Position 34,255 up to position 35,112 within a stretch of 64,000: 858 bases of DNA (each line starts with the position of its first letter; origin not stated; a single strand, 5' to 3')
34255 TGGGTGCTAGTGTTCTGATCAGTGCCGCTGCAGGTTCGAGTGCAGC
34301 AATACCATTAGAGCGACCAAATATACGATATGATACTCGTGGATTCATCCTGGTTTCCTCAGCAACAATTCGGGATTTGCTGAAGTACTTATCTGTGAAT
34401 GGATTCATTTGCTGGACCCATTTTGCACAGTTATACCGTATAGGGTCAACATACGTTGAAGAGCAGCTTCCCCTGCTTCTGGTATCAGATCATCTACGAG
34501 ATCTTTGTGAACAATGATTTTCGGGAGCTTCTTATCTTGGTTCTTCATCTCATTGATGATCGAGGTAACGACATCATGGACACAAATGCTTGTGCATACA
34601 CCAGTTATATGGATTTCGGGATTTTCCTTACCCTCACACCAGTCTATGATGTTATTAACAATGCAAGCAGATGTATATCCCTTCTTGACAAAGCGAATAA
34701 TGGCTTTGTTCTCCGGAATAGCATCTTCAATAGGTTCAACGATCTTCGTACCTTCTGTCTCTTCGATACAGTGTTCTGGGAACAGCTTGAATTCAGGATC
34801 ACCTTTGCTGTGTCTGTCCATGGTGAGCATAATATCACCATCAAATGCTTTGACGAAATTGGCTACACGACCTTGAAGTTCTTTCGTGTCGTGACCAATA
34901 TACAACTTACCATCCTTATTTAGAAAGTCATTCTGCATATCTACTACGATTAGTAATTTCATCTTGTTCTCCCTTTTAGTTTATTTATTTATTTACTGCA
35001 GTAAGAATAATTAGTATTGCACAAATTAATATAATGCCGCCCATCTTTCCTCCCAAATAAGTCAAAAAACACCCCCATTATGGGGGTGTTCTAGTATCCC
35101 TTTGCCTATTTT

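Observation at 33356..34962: Phage-encoded NAD+ salvage: a translationally coupled PncA-NAPRTase pair, with NadE and Nudix elsewhere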

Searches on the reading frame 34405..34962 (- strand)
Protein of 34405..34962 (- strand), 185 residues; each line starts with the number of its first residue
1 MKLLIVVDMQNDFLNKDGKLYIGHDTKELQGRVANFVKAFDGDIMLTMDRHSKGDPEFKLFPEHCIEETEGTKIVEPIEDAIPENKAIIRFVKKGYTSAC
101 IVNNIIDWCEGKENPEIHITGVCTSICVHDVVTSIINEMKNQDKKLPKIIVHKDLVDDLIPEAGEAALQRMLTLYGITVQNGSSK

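Call 3: search_protein_families(library=pfam, proteins=[window:34405-34962:-], max_evalue=0.01)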
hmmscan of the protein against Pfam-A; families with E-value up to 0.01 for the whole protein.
window:34405-34962:- (185 aa): 1 family
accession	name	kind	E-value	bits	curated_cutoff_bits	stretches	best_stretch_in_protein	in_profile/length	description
PF00857.26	Isochorismatase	-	2.2e-14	54.3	27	1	3-173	2-165/175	Isochorismatase domain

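Call 4: search_protein_families(library=ncbifam, proteins=[window:34405-34962:-], max_evalue=0.01)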
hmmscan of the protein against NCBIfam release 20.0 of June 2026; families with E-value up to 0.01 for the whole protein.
window:34405-34962:- (185 aa): 1 family
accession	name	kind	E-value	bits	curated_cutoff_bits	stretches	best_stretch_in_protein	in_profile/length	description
NF008623.0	PRK11609.1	equivalog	0.002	18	174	0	60-97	82-114/213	bifunctional nicotinamidase/pyrazinamidase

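Call 5: search_protein_families(library=phrogs, proteins=[window:34405-34962:-], max_evalue=0.001)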
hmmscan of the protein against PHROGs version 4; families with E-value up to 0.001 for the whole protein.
window:34405-34962:- (185 aa): 1 family
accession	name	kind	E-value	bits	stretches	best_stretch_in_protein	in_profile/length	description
phrog_19305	-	unknown function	2.9e-19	70.7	1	2-138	4-156/199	-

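Call 15: search_solved_structures(query=window:34405-34962:-, max_evalue=0.01, show_alignments=2)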
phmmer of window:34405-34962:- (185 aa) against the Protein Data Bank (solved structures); distinct sequences matched with E-value up to 0.01: 11.
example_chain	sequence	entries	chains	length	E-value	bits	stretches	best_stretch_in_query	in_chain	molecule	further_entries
5zn8_A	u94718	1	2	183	1.5e-13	54.4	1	2-176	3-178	Isochorismatase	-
6a8l_A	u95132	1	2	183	1.5e-13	54.3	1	2-176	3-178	Isochorismatase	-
3s2s_A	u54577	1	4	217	4.4e-10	43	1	2-131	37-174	Putative pyrazinamidase/nicotinamidase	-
6kua_A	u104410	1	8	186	5.7e-08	36.2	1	3-134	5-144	Cysteine hydrolase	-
1ilw_A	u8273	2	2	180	1.5e-06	31.5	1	3-172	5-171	180 aa long hypothetical Pyrazinamidase/nicotinamidase | 180aa long hypothetical Pyrazinamidase/Nicotinamidase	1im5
2h0r_A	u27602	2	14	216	4.1e-06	30.1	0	1-51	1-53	Nicotinamidase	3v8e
3o90_A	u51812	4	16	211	1.1e-05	28.6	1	2-131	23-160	nicotinamidase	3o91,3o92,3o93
3hb7_A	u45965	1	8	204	1.9e-05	27.9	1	4-136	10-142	Isochorismatase hydrolase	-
3o94_A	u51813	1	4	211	0.0002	24.6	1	2-128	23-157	nicotinamidase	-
29iv_A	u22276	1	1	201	0.00069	22.8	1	3-79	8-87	nicotinamidase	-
3pl1_A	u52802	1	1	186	0.0011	22.1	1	1-134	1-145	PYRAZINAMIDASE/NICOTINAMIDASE PNCA (PZase)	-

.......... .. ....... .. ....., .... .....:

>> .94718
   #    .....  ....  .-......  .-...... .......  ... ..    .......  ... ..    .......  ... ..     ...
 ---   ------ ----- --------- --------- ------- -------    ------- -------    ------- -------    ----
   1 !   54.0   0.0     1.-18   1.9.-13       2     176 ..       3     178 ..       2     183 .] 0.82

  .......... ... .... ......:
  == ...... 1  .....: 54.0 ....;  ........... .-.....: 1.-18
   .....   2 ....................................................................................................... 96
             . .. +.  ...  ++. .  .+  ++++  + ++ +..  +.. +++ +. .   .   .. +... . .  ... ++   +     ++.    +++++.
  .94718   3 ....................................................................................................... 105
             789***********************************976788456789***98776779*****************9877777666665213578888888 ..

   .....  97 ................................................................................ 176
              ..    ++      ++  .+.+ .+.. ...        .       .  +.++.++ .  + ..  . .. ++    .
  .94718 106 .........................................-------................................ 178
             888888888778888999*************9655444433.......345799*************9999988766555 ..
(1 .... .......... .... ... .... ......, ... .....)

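Call 48: search_dna_similar(query=window:34405-34962:-, collection=phages, mode=protein, max_rows=25, max_evalue=0.001)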
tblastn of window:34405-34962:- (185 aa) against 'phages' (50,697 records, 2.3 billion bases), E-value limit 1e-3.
Records with a match: 14; places in all: 14; records where one place covers at least 80% of the query: 5.
Best place of each record, by identity: <60% 14.
By first word of the organism name: Bacteriophage 5; Listeria 2; Enterococcus 2; Staphylococcus 2; Bacillus 2; Phage 1.
By host as written in the record: - 7; Listeria monocytogenes 2; Staphylococcus aureus 2; Bacillus megaterium str. ATCC 43725 2; Enterococcus faecalis 1.
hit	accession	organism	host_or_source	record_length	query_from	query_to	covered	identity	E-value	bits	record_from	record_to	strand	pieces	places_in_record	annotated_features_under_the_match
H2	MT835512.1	Bacteriophage sp.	human fecal samples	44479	1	171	92%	37.0%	1e-9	62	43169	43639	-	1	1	record has no annotation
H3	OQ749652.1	Phage Phass-1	human gut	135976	1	168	91%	33.7%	2e-8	58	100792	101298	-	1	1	nicotinamidase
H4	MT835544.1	Bacteriophage sp.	human fecal samples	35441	3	171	91%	29.3%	2e-5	50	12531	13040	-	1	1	record has no annotation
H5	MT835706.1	Bacteriophage sp.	human fecal samples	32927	1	128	69%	37.7%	3e-9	61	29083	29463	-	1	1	record has no annotation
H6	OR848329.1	Listeria phage LM 4-14-1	Listeria monocytogenes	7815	1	179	97%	25.1%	2e-6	52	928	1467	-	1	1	record has no annotation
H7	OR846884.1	Listeria phage LM 4-11-1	Listeria monocytogenes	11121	1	176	95%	25.5%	4e-7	55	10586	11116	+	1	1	record has no annotation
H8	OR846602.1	Enterococcus phage Efs 1-1-1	Enterococcus faecalis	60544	1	128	69%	31.6%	5e-9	60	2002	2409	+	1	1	record has no annotation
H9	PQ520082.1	Enterococcus phage IME_EF3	-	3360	1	128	69%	31.6%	8e-9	59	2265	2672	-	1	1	record has no annotation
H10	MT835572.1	Bacteriophage sp.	human fecal samples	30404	2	128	69%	31.3%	2e-5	50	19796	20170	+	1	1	record has no annotation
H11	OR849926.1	Staphylococcus phage SA 1298 Kay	Staphylococcus aureus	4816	2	137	74%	27.8%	7e-6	51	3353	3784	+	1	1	record has no annotation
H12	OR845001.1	Staphylococcus phage SA 1306 Kay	Staphylococcus aureus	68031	2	137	74%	27.8%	8e-6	51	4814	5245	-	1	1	record has no annotation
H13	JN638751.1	Bacillus phage G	Bacillus megaterium str. ATCC 43725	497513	4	127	67%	29.2%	9e-9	59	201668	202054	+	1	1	275: gp275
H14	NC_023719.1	Bacillus phage G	Bacillus megaterium str. ATCC 43725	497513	4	127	67%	29.2%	9e-9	59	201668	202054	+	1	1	275: gp275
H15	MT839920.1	Bacteriophage sp.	human fecal samples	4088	2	95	51%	31.6%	2e-5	50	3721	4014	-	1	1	record has no annotation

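Call 72: list_cluster_members(proteins=[P0121, window:34405-34962:-, window:12040-12774:-, window:33356-34408:-])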
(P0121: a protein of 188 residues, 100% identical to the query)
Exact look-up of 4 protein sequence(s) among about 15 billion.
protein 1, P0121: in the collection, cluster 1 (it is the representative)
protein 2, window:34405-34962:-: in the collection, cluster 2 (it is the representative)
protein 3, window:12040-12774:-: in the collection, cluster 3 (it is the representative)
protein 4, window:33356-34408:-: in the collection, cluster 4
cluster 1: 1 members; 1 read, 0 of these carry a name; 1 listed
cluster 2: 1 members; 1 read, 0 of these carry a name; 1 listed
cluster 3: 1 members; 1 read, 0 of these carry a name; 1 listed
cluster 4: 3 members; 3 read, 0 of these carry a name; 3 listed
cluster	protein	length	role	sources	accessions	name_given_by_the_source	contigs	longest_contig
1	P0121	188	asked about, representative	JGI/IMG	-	-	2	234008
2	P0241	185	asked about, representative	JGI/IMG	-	-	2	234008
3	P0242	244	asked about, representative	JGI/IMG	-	-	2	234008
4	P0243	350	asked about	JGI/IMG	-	-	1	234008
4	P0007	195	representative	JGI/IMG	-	-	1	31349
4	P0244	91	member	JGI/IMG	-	-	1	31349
